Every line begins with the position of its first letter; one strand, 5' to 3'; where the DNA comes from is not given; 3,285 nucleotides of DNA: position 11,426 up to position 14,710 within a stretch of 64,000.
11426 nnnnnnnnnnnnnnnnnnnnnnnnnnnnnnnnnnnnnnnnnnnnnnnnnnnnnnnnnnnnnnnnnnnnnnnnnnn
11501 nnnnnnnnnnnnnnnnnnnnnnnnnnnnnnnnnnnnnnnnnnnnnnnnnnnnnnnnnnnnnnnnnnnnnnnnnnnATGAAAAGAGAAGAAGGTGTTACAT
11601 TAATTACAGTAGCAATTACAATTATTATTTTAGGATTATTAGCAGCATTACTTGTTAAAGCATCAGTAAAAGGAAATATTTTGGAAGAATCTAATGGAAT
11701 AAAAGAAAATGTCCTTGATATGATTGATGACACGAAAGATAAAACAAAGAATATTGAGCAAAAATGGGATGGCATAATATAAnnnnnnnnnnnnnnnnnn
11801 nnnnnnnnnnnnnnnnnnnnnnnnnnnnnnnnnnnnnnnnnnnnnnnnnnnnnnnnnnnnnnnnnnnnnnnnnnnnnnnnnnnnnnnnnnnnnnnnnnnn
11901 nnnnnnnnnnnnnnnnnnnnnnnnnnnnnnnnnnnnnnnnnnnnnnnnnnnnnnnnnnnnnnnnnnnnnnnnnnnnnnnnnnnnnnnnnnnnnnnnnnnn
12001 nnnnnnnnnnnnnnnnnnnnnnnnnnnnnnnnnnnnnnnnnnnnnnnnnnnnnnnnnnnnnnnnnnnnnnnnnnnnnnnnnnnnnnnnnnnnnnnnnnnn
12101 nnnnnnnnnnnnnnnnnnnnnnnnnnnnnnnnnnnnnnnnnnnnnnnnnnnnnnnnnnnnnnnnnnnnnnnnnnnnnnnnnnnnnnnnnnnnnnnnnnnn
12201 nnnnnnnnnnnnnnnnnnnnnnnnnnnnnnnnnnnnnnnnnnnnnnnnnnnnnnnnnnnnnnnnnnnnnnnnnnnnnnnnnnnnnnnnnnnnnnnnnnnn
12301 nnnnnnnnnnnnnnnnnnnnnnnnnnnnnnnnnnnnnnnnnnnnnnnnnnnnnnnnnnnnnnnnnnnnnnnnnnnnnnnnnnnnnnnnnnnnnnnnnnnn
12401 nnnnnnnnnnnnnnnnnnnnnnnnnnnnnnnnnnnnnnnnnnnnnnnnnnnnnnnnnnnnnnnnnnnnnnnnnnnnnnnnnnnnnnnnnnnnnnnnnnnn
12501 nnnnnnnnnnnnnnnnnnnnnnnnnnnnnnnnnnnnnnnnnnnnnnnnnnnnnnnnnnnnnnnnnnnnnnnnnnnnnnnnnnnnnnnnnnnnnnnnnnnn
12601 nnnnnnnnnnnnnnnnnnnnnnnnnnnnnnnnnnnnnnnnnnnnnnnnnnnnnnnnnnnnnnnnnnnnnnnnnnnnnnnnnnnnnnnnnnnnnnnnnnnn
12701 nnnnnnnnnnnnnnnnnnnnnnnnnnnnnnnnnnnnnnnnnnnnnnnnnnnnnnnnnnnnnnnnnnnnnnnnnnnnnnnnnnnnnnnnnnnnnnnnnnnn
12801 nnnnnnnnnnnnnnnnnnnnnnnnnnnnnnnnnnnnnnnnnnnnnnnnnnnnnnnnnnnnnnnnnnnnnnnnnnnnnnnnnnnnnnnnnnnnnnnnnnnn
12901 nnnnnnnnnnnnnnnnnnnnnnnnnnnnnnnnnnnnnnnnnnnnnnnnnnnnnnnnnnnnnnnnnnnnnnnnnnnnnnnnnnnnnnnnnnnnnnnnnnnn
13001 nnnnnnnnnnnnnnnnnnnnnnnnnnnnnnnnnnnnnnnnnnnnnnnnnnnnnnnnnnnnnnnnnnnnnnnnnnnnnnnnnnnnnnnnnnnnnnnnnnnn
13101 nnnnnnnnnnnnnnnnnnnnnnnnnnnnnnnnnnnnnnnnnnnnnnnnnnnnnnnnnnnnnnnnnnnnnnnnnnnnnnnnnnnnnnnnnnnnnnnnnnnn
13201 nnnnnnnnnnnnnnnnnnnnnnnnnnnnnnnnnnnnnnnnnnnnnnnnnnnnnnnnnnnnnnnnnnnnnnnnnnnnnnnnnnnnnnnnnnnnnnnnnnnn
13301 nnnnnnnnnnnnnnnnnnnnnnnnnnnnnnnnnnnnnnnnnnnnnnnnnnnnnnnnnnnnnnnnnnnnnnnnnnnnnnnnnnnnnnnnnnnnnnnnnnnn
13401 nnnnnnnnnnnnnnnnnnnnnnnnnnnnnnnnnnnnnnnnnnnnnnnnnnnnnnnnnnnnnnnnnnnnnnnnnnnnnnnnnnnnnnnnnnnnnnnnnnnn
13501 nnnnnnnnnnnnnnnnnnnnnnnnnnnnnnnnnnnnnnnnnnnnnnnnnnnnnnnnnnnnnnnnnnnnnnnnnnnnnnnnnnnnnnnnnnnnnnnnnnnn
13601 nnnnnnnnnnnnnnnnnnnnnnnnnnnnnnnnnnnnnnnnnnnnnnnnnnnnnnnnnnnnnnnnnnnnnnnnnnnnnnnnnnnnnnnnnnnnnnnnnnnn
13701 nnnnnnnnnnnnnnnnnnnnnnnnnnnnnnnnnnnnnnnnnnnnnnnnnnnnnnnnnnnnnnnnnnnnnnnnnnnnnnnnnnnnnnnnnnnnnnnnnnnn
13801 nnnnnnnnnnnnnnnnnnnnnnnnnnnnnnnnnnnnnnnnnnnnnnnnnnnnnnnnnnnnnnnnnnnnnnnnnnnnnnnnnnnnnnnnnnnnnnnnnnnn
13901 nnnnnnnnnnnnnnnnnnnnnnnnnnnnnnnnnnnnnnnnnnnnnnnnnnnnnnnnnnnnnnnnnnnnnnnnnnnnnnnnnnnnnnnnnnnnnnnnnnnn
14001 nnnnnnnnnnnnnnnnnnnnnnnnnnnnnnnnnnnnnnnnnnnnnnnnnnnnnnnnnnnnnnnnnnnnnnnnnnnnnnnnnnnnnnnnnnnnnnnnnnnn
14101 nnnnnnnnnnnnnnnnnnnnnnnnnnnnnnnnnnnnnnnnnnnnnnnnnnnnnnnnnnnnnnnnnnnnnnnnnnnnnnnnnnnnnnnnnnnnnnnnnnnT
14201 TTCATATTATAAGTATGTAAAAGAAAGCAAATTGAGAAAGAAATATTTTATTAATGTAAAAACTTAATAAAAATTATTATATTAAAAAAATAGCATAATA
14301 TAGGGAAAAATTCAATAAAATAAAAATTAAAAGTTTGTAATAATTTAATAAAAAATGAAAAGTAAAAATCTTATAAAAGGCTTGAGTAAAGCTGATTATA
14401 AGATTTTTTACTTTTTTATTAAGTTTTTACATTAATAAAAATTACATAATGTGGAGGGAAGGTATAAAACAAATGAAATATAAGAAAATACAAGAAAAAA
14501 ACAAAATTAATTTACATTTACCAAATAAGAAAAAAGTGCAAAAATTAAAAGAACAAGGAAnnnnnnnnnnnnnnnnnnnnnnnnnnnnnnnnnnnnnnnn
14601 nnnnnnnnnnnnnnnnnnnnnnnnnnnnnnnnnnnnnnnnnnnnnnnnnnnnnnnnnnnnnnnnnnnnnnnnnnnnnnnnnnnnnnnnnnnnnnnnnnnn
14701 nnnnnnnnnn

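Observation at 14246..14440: Inverton-like switch 3 upstream of paralogue P3, 6 kb away from the other two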

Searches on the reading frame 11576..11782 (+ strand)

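Call 90: search_protein_families(library=pfam, proteins=[window:11576-11782:+], max_evalue=0.1)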
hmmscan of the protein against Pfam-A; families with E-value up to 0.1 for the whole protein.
window:11576-11782:+ (68 aa): 1 family
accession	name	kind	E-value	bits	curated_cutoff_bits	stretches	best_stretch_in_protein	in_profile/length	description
PF07963.17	N_methyl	-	0.059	13.4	21.2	1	1-26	1-26/27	Prokaryotic N-terminal methylation motif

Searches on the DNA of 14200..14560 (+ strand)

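Call 68: search_dna_similar(query=window:14200-14560:+, collection=plasmids, mode=distant, max_rows=10)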
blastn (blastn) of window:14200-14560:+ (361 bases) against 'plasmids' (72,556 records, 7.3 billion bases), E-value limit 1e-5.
No match.

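Call 69: search_dna_similar(query=window:14200-14560:+, collection=phages, mode=distant, max_rows=10)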
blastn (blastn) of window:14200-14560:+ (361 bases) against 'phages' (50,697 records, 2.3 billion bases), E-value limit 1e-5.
No match.
